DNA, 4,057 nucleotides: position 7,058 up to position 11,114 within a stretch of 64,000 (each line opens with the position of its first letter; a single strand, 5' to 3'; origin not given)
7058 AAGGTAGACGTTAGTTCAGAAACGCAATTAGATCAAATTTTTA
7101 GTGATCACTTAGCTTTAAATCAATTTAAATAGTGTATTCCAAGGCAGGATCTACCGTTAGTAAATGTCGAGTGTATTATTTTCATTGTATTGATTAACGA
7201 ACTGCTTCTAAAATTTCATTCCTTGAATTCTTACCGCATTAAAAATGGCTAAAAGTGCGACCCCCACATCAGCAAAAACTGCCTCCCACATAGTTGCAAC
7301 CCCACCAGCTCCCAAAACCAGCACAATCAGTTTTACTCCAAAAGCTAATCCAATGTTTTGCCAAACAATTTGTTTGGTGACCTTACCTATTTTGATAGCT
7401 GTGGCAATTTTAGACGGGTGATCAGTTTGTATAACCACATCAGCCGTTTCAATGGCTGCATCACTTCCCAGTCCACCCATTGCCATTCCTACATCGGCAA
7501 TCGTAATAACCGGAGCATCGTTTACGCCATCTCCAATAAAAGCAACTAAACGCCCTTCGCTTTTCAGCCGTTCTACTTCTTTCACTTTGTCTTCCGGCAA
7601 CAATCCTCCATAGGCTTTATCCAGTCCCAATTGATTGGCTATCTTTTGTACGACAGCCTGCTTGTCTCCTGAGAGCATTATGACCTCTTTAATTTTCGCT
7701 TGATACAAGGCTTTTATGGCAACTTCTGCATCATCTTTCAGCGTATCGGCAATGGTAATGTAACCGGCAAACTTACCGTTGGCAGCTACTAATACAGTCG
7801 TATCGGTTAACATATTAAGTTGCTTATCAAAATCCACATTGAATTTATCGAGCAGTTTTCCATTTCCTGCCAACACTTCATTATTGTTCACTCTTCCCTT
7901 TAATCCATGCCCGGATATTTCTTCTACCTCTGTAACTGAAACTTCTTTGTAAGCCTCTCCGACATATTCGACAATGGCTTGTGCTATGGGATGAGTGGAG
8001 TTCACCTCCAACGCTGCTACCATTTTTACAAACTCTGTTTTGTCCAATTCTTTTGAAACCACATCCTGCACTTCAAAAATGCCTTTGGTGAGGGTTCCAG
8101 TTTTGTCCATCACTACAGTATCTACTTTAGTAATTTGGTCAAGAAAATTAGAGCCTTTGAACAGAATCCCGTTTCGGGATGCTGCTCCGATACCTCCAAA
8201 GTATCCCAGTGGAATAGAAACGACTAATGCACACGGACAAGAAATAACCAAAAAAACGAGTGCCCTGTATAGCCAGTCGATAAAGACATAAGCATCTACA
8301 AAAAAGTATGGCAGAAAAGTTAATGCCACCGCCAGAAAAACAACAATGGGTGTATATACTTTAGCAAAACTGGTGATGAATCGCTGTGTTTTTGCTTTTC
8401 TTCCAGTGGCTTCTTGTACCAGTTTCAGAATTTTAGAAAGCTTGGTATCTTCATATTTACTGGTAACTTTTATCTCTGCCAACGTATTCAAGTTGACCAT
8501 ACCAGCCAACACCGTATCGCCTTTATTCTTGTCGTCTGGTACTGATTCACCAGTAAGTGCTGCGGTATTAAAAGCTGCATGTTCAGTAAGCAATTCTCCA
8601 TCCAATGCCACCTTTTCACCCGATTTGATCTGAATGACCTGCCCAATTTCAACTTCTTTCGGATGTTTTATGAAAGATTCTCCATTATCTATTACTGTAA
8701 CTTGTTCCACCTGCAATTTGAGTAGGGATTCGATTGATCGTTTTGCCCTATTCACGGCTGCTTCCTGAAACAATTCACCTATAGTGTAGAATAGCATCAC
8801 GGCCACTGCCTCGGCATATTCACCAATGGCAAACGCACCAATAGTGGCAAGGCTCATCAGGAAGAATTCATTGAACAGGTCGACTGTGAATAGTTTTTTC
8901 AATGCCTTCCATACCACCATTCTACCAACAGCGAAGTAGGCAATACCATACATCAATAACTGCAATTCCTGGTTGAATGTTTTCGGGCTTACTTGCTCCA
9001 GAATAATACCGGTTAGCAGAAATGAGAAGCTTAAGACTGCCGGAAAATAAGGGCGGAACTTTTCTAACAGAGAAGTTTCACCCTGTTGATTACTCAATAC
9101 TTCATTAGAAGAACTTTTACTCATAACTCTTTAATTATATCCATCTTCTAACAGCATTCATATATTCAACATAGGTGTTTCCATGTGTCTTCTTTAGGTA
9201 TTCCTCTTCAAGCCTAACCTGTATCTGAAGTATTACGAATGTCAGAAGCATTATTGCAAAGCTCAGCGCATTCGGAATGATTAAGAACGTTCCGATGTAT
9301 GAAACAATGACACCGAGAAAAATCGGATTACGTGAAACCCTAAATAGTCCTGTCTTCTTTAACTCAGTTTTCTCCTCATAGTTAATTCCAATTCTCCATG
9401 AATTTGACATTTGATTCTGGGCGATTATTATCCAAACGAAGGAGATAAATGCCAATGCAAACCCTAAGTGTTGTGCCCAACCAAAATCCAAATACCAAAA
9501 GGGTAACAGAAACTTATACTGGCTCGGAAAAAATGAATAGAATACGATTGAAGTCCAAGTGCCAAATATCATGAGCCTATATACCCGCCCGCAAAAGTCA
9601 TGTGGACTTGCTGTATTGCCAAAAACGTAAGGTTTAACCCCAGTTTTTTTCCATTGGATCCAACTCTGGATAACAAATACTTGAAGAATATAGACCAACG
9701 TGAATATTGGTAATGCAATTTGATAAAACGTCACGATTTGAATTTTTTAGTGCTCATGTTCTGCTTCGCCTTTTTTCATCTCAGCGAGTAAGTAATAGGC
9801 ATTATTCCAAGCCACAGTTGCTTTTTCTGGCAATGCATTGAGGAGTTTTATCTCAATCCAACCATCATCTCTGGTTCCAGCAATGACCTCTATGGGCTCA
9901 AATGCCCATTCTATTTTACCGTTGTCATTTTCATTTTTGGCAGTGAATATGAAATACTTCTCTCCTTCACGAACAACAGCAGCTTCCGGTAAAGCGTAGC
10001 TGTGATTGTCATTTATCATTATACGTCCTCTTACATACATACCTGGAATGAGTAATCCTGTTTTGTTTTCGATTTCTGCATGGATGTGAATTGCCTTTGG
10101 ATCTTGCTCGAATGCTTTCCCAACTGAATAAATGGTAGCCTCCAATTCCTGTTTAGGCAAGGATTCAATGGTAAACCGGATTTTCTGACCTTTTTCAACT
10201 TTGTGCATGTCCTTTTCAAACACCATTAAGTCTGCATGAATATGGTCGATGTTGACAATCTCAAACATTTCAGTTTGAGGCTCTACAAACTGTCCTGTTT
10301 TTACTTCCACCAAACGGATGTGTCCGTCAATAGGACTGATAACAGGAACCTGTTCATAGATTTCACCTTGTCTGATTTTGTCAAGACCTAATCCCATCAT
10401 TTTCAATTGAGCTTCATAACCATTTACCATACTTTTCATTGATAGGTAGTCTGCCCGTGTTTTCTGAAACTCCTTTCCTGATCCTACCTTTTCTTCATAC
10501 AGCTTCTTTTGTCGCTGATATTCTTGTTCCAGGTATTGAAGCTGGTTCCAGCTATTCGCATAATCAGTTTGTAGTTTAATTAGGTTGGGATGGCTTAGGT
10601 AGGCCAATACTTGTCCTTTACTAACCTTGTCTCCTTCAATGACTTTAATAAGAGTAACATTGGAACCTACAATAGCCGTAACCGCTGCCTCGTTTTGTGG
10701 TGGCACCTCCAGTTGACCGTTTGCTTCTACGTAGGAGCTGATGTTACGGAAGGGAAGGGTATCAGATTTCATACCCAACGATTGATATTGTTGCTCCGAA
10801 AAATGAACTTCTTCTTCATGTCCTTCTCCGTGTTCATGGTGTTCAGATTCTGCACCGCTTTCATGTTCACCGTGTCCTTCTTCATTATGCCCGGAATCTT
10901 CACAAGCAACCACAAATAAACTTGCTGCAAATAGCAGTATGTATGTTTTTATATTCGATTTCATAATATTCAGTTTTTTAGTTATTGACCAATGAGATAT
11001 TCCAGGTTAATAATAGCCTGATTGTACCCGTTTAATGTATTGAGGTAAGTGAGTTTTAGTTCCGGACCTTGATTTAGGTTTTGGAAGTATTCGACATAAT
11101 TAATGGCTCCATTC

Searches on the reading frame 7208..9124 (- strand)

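Call 24: search_protein_families(library=pfam, proteins=[window:7208-9124:-], max_evalue=0.001)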
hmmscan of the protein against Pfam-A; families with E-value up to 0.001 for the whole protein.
window:7208-9124:- (638 aa): 2 families
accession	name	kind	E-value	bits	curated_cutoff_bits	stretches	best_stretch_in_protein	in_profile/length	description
PF00122.25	E1-E2_ATPase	-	1.3e-43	149.1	28.1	1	137-318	2-181/181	E1-E2 ATPase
PF00702.32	Hydrolase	-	1.1e-29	104.7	26.4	1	334-539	1-186/191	haloacid dehalogenase-like hydrolase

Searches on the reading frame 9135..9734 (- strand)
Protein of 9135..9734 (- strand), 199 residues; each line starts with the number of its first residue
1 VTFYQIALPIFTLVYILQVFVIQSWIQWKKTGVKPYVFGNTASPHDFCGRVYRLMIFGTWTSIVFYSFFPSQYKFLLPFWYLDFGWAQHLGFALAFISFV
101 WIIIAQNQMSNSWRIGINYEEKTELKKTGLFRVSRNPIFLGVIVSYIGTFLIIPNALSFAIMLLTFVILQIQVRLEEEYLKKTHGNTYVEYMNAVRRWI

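Call 24: search_protein_families(library=pfam, proteins=[window:9135-9734:-], max_evalue=0.001)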
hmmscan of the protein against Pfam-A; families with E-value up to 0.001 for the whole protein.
window:9135-9734:- (199 aa): 3 families
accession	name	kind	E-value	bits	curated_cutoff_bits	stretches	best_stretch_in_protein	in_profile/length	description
PF04191.18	PEMT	-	4.5e-11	43.6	25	1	89-186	4-104/105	Phospholipid methyltransferase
PF06966.17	DUF1295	-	1.1e-07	32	20.4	1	83-193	116-233/235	Protein of unknown function (DUF1295)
PF04140.19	ICMT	-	8.4e-07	29.8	24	1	103-180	13-93/95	Isoprenylcysteine carboxyl methyltransferase (ICMT) family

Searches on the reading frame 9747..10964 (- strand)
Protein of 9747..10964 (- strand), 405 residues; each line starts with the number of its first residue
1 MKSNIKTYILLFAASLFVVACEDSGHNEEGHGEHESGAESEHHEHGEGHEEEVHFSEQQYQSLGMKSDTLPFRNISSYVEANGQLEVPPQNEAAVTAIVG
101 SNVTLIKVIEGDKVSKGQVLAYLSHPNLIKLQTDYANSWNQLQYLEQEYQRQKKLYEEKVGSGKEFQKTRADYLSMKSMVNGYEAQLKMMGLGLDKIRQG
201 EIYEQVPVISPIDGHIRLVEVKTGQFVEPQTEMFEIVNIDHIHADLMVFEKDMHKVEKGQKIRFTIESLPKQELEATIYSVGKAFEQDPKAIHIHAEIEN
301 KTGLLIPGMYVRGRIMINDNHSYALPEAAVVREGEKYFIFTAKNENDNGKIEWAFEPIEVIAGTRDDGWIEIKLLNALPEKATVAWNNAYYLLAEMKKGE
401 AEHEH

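Call 24: search_protein_families(library=pfam, proteins=[window:9747-10964:-], max_evalue=0.001)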
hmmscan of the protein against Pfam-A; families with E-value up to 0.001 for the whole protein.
window:9747-10964:- (405 aa): 2 families
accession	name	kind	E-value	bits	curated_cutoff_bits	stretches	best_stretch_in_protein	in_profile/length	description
PF16576.10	HlyD_D23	-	2.4e-32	112.4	30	1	75-311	2-214/214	Barrel-sandwich domain of CusB or HlyD membrane-fusion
PF13437.12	HlyD_3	-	9.1e-18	65.4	22.2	1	208-307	2-105/106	HlyD family secretion protein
